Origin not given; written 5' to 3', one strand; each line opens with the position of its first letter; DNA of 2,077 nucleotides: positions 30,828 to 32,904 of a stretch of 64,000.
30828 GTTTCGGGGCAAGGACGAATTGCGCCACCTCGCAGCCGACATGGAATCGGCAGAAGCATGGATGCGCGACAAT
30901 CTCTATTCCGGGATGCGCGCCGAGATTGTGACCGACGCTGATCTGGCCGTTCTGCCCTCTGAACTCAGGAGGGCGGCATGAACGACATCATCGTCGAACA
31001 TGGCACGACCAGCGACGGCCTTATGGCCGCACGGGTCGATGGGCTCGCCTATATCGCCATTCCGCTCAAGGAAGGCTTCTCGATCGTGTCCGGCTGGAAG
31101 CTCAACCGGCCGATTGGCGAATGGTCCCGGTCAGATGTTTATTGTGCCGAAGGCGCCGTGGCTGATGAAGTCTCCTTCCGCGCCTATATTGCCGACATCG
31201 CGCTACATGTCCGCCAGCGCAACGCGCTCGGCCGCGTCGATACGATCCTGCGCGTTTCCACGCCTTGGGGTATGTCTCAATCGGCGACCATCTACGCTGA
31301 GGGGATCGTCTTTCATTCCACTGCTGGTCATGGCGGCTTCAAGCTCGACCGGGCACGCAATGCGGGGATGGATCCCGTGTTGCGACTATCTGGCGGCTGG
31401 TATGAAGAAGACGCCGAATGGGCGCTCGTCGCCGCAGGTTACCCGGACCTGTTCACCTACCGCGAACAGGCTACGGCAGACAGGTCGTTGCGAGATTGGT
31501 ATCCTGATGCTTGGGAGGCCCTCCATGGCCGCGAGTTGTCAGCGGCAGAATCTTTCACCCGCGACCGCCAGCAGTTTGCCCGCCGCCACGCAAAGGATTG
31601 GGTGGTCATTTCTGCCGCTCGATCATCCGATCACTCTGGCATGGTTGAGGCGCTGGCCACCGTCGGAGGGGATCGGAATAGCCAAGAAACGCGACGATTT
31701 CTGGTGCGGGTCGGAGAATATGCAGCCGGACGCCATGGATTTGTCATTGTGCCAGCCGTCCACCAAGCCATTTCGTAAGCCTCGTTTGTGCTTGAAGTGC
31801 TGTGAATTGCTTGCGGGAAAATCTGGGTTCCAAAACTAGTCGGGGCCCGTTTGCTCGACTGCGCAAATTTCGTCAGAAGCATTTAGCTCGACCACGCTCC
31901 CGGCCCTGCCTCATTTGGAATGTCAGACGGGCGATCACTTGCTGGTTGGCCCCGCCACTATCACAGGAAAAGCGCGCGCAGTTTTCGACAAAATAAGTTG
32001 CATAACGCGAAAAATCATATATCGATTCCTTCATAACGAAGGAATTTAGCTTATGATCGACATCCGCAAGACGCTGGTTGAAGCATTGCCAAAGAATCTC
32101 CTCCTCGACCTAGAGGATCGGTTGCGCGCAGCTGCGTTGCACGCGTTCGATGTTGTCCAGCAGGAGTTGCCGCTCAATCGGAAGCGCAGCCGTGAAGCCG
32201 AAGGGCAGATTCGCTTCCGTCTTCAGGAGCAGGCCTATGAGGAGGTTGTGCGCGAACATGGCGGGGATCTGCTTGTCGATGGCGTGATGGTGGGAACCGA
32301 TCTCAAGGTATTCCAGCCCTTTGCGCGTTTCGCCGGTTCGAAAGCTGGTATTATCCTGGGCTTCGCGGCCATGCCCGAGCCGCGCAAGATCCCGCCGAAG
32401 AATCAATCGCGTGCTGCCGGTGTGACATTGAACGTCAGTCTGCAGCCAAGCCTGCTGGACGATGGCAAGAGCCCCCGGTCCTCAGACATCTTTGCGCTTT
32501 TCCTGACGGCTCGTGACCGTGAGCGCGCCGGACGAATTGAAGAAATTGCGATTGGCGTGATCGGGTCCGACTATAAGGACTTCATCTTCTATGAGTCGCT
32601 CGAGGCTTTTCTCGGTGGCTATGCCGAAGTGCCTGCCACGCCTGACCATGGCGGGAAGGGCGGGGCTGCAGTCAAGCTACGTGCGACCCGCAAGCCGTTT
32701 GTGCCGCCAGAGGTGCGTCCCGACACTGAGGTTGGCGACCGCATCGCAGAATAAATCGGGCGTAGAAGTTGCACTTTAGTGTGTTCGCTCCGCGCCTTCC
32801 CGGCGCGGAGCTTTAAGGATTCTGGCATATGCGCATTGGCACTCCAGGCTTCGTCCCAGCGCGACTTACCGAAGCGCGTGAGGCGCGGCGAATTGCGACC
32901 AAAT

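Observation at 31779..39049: Cargo block C as a whole: 7-kb, six-gene, transposase-free insertion between two ICE backbone genes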

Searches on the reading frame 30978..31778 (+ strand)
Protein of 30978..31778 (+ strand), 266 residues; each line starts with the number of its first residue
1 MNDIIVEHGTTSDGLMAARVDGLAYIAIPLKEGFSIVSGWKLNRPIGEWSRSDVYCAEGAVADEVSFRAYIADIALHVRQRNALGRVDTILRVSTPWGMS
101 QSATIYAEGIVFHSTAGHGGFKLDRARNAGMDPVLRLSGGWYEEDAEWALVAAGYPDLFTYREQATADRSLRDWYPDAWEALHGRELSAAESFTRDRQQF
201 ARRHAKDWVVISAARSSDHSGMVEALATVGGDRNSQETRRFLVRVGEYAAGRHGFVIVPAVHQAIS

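Call 3: search_protein_families(library=pfam, proteins=[window:30978-31778:+], max_evalue=0.01)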
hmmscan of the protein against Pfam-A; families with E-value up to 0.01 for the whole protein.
window:30978-31778:+ (266 aa): 1 family
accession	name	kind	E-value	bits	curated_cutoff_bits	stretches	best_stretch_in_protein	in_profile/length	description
PF22653.1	DUF7007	-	9e-48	162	27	1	93-205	4-116/116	Domain of unknown function (DUF7007)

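Call 4: search_protein_families(library=padloc, proteins=[window:30978-31778:+], max_evalue=0.01)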
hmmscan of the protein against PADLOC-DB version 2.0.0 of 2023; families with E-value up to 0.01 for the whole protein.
window:30978-31778:+ (266 aa): 0 families

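Call 6: search_protein_families(library=ncbifam, proteins=[window:30978-31778:+], max_evalue=0.1)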
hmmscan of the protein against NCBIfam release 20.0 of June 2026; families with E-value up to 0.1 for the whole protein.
window:30978-31778:+ (266 aa): 0 families

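Call 24: find_related_loci(query=window:30978-31778:+, collection=genome_contigs, flank=10000)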
Query window:30978-31778:+ (266 aa) in genome_contigs; peptide patterns used: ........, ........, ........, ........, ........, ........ (x = any residue, [..] = any of these).
200 stretches matched a pattern; 114 encode a relative of the query (tblastn E <= 1e-3); the best 80 are kept; 79 distinct loci.
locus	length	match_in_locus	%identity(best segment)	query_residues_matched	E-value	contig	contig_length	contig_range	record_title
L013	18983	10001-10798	95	1-266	2e-171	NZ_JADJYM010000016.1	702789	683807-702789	MAG: Novosphingobium sp. isolate Lyne_18-Q3-R50-59_BATAC.36 tig01437814-10-7023050, whole genome shotgun sequence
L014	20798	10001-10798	95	1-266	2e-170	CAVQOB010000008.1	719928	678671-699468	MAG: uncultured Alphaproteobacteria bacterium isolate MFD04651.bin.1.138 genome assembly, contig: contig_17336, whole ge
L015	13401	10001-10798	95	1-266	2e-170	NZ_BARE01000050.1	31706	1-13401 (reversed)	Sphingobium xenophagum NBRC 107872, whole genome shotgun sequence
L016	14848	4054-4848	93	1-265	5e-166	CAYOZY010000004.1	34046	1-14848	MAG TPA_asm: uncultured Sphingobium sp. isolate SRP342105_co1_53 genome assembly, contig: NODE_1618_length_34046_cov_6.1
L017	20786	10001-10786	94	1-262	1e-165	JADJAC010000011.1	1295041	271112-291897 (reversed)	MAG: Sphingomonadales bacterium isolate AalW_18-Q3-R10-53_BATAC.245 tig01697704-10-12945580, whole genome shotgun sequen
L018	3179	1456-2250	94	1-265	3e-174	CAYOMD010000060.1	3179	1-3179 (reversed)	MAG TPA_asm: uncultured Sphingomonadaceae bacterium isolate SRP287051_co2_169 genome assembly, contig: NODE_41539_length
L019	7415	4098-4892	93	1-265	1e-165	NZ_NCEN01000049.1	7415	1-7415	MAG: Novosphingobium sp. 32-60-15 04302015_32_scaffold_2872, whole genome shotgun sequence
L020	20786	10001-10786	93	1-262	8e-164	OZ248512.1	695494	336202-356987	Sphingomonadaceae bacterium isolate RE-M21a genome assembly, chromosome: RE-M21a-c2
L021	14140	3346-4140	92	1-265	7e-164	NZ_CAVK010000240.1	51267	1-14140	Sphingobium indicum BiD32, whole genome shotgun sequence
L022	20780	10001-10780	93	1-260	5e-162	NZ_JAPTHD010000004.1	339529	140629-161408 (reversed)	Sphingobium naphthae strain MO2-4 4, whole genome shotgun sequence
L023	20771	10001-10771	92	1-257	4e-158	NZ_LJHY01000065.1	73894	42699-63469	Novosphingobium sp. AAP83 AAP83_Contigs_65, whole genome shotgun sequence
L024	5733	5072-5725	95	1-218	3e-138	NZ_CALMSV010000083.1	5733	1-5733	MAG: uncultured Sphingorhabdus sp. isolate SRR2107210_bin.25_CONCOCT_v1.1_MAG ERZ794914.5619, whole genome shotgun seque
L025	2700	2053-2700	94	1-216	9e-141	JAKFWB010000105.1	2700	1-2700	MAG: Porphyrobacter sp. isolate D4_Bin_6 D4_0009919, whole genome shotgun sequence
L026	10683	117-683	95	78-266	6e-117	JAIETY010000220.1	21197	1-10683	MAG: Sphingomonas sp. isolate time.spades.CONCOCT.2.5kb_086 c_000000000038, whole genome shotgun sequence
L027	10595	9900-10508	81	1-203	4e-113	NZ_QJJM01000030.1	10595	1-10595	Blastomonas natatoria strain DSM 3183 Ga0215674_130, whole genome shotgun sequence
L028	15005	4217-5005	94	1-263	6e-165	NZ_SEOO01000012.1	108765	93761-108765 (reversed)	Sphingobium cupriresistens strain CCTCC AB 2011146 NODE_12_length_108765_cov_49.772225, whole genome shotgun sequence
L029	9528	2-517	92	95-266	3e-105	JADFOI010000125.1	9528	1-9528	MAG: Acidobacteria bacterium isolate B68T1B8 B68T1B8_NODE14721, whole genome shotgun sequence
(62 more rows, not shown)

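Call 45: search_protein_families(library=pfam, proteins=[L016:6705-10190:+, L016:5663-6706:-, L016:10672-11856:-, L020:10895-12289:-, L020:14318-15109:+, L021:4506-6524:+, L022:10812-12785:-, L022:13075-14352:-, L023:10972-11520:+, L028:5194-6774:-], max_evalue=0.001)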
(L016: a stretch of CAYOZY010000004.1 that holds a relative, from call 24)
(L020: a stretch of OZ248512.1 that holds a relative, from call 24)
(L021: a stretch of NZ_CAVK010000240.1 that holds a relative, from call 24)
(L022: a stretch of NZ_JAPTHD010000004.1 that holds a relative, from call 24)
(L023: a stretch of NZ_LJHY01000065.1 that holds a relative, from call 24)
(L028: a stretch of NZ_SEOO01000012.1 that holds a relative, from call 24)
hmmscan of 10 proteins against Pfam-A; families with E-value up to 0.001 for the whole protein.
L016:6705-10190:+ (1161 aa): 8 families
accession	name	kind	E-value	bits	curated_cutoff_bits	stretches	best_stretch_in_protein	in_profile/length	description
PF13087.12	AAA_12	-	1.1e-26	94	27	1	911-1109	3-194/195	AAA domain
PF13482.12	RNase_H_2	-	5e-24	85.5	22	1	336-513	1-164/165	RNase_H superfamily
PF13086.12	AAA_11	-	5.3e-14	53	27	2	843-898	193-251/257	AAA domain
PF13604.12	AAA_30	-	5e-13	49.7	27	1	742-899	10-130/191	AAA domain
PF13245.12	AAA_19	-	7.1e-09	36.4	25.1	1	745-897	5-129/134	AAA domain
PF01443.25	Viral_helicase1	-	1.9e-05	25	21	0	1050-1106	176-227/228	Viral superfamily 1 RNA helicase core domain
PF13538.12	UvrD_C_2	-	4.1e-05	23.8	27.4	1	1051-1104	2-50/52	UvrD-like helicase C-terminal domain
PF05127.21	NAT10_TcmA_helicase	-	0.00079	19.8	22.7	0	755-890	2-118/176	RNA cytidine acetyltransferase NAT10/TcmA, helicase domain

L016:5663-6706:- (347 aa): 2 families
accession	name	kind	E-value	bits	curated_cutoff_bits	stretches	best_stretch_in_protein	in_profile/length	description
PF25583.1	WCX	-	2.9e-13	50.4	23.9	1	272-336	8-69/76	WCX domain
PF13280.12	WYL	-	3.1e-09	37.1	21.8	1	171-236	6-70/70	WYL domain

L016:10672-11856:- (394 aa): 2 families
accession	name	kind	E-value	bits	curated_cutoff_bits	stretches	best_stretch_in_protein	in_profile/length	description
PF20590.3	DUF6791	-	1.4e-40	139.2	25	1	11-161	2-148/149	Domain of unknown function (DUF6791)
PF00899.27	ThiF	-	1.8e-14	53.9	28.1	1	177-308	20-150/238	ThiF family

L020:10895-12289:- (464 aa): 2 families
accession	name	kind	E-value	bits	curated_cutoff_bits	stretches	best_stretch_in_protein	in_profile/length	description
PF08411.15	Exonuc_X-T_C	-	3e-18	66.4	27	1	218-456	17-267/269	Exonuclease C-terminal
PF00929.31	RNase_T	-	7.9e-14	53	24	1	4-183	1-161/164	Exonuclease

L020:14318-15109:+ (263 aa): 1 family
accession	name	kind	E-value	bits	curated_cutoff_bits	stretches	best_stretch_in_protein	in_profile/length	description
PF18144.7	SMODS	-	3.2e-45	154.7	26.5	1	8-162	1-164/164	Second Messenger Oligonucleotide or Dinucleotide Synthetase domain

L021:4506-6524:+ (672 aa): 8 families
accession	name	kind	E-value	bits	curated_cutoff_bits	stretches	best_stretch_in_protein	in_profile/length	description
PF13175.12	AAA_15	-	7.1e-30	105.3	32.1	1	5-413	1-374/374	AAA ATPase domain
PF20469.4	OLD-like_TOPRIM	-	4.5e-18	66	23.2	1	482-547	1-67/67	Overcoming lysogenization defect protein-like, TOPRIM domain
PF13304.12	AAA_21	-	4.6e-13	50.3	27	2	355-413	252-303/304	AAA domain, putative AbiEii toxin, Type IV TA system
PF11398.14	DUF2813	-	3.1e-07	30.5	21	1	5-62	1-61/372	Protein of unknown function (DUF2813)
PF00005.33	ABC_tran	-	4.4e-06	27.8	25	1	21-54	6-39/137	ABC transporter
PF02463.25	SMC_N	-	1.2e-05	25.3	40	1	7-47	2-45/220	RecF/RecN/SMC N terminal domain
PF13476.12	AAA_23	-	2.7e-05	25.3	27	1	10-77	2-68/201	AAA domain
PF13555.12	AAA_29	-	0.00054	20.1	27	0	14-47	8-43/61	P-loop containing region of AAA domain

L022:10812-12785:- (657 aa): 4 families
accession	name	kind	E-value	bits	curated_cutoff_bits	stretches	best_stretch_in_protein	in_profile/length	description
PF00580.27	UvrD-helicase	-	5.1e-09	36.6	23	1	395-441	212-258/271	UvrD/REP helicase N-terminal domain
PF13245.12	AAA_19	-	3.3e-05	24.5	25.1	1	280-437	11-132/134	AAA domain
PF08378.17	NERD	-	3.7e-05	24.6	22.1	1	67-169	4-96/111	Nuclease-related domain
PF13604.12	AAA_30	-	0.00018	21.7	27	0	266-315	2-53/191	AAA domain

L022:13075-14352:- (425 aa): 2 families
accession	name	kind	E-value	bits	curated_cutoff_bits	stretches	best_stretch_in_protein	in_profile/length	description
PF01381.28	HTH_3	-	5.7e-09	36.3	23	1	44-98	1-55/55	Helix-turn-helix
PF13443.12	HTH_26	-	8.9e-05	23.1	22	1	44-97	2-56/63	Cro/C1-type HTH DNA-binding domain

L023:10972-11520:+ (182 aa): 1 family
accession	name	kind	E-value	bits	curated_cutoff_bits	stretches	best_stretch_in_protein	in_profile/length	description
PF07799.17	DUF1643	-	1.3e-23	84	22.5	1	27-162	1-134/134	Protein of unknown function (DUF1643)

L028:5194-6774:- (526 aa): 3 families
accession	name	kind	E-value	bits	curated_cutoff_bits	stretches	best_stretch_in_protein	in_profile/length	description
PF00078.32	RVT_1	-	1.3e-19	71.1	29.6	1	53-250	1-195/205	Reverse transcriptase (RNA-dependent DNA polymerase)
PF13365.12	Trypsin_2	-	2.4e-16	61.2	27.6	1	367-501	1-144/144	Trypsin-like peptidase domain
PF00089.32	Trypsin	-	9.3e-09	35.9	20.6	1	353-523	11-219/220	Trypsin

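Call 46: search_protein_families(library=pfam, proteins=[L028:7019-8914:-, L028:9419-10732:-, L026:1013-2530:+, L026:2603-4654:+, L026:4822-7728:+, L026:7725-10571:+, L029:876-1967:+, L029:5512-6837:-, L029:6921-8108:+, L029:8105-9334:+], max_evalue=0.001)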
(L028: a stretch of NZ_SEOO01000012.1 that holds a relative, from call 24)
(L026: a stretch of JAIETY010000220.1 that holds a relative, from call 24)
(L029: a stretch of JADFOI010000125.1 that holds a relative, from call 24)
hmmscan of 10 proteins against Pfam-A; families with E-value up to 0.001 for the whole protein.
L028:7019-8914:- (631 aa): 3 families
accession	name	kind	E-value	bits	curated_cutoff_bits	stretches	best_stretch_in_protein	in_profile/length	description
PF13476.12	AAA_23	-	1.1e-09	39.7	27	1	24-74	17-68/201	AAA domain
PF02463.25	SMC_N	-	2.2e-05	24.4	40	1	23-55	21-54/220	RecF/RecN/SMC N terminal domain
PF13401.12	AAA_22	-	0.00098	19.9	27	0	25-91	4-61/130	AAA domain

L028:9419-10732:- (437 aa): 4 families
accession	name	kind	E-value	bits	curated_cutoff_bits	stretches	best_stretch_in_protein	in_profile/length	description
PF20285.3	CTD9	-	3.8e-29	101.9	27.9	1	322-434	1-113/113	C-terminal domain 9 of the ABC-three component (ABC-3C) systems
PF12697.13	Abhydrolase_6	-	3.6e-07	31.5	26.3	1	33-161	1-102/217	Alpha/beta hydrolase family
PF05057.20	DUF676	-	7.5e-07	29.3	20.3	1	35-176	10-152/217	Putative serine esterase (DUF676)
PF02089.21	Palm_thioest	-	0.00037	20.7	26.8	1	33-181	2-136/254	Palmitoyl protein thioesterase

L026:1013-2530:+ (505 aa): 2 families
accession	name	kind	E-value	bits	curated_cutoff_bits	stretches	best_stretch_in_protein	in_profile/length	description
PF13589.12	HATPase_c_3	-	4.3e-19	69.3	25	1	48-162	4-116/137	Histidine kinase-, DNA gyrase B-, and HSP90-like ATPase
PF02518.31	HATPase_c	-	2.9e-07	31.4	26.4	1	49-153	8-110/111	Histidine kinase-, DNA gyrase B-, and HSP90-like ATPase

L026:2603-4654:+ (683 aa): 1 family
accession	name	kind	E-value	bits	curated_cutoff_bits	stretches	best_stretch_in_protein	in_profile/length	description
PF14236.12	DruA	-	3.5e-35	122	27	2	427-622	121-297/297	Druantia protein DruA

L026:4822-7728:+ (968 aa): 0 families

L026:7725-10571:+ (948 aa): 2 families
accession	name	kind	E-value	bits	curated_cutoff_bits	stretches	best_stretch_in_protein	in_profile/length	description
PF00271.37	Helicase_C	-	1.2e-09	38.8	23.5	1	344-465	2-110/110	Helicase conserved C-terminal domain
PF00176.29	SNF2-rel_dom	-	1.1e-07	31.7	24.9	1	50-100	17-70/290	SNF2-related domain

L029:876-1967:+ (363 aa): 0 families

L029:5512-6837:- (441 aa): 2 families
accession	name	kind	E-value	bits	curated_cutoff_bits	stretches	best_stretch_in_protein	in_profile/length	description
PF01979.26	Amidohydro_1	-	9.5e-23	81.4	25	1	80-433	1-344/345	Amidohydrolase family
PF07969.17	Amidohydro_3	-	1.2e-13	51.9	29.7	1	304-433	320-470/472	Amidohydrolase family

L029:6921-8108:+ (395 aa): 1 family
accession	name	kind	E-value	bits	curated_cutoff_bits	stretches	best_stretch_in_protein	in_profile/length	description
PF00795.27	CN_hydrolase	-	1.4e-32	113.5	23.2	1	35-305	6-254/256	Carbon-nitrogen hydrolase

L029:8105-9334:+ (409 aa): 2 families
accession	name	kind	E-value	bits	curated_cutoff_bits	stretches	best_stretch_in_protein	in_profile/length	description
PF07690.21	MFS_1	-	2.9e-49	168.3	33.4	2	13-363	4-347/347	Major Facilitator Superfamily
PF06779.20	MFS_4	-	5.1e-05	23.2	26.3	1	21-391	9-360/364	Uncharacterised MFS-type transporter YbfB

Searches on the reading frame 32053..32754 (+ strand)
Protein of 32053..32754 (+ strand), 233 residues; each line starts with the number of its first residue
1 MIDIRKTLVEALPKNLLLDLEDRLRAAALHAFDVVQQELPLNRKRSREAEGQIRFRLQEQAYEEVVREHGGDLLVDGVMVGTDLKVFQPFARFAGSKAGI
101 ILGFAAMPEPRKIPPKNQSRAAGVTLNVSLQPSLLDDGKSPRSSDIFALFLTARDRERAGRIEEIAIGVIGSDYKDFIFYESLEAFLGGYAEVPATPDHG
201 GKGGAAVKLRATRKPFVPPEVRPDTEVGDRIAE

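Call 3: search_protein_families(library=pfam, proteins=[window:32053-32754:+], max_evalue=0.01)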
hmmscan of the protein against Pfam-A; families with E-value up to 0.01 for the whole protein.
window:32053-32754:+ (233 aa): 0 families

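Call 4: search_protein_families(library=padloc, proteins=[window:32053-32754:+], max_evalue=0.01)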
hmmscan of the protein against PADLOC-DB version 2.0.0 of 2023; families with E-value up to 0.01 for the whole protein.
window:32053-32754:+ (233 aa): 2 families
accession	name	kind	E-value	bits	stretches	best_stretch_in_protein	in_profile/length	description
PDLC03942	RmrT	-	7.3e-99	328.1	1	1-230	2-235/238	-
PDLC03937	RmrT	-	1.6e-05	22.9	1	3-194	6-195/221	-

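Call 6: search_protein_families(library=ncbifam, proteins=[window:32053-32754:+], max_evalue=0.1)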
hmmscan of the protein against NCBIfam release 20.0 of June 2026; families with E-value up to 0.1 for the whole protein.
window:32053-32754:+ (233 aa): 0 families

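Call 13: search_protein_families(library=pfam, proteins=[window:32053-32754:+], max_evalue=10)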
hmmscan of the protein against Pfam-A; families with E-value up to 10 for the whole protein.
window:32053-32754:+ (233 aa): 0 families

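Call 14: search_protein_families(library=phrogs, proteins=[window:32053-32754:+], max_evalue=1)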
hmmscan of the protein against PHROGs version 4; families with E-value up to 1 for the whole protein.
window:32053-32754:+ (233 aa): 0 families
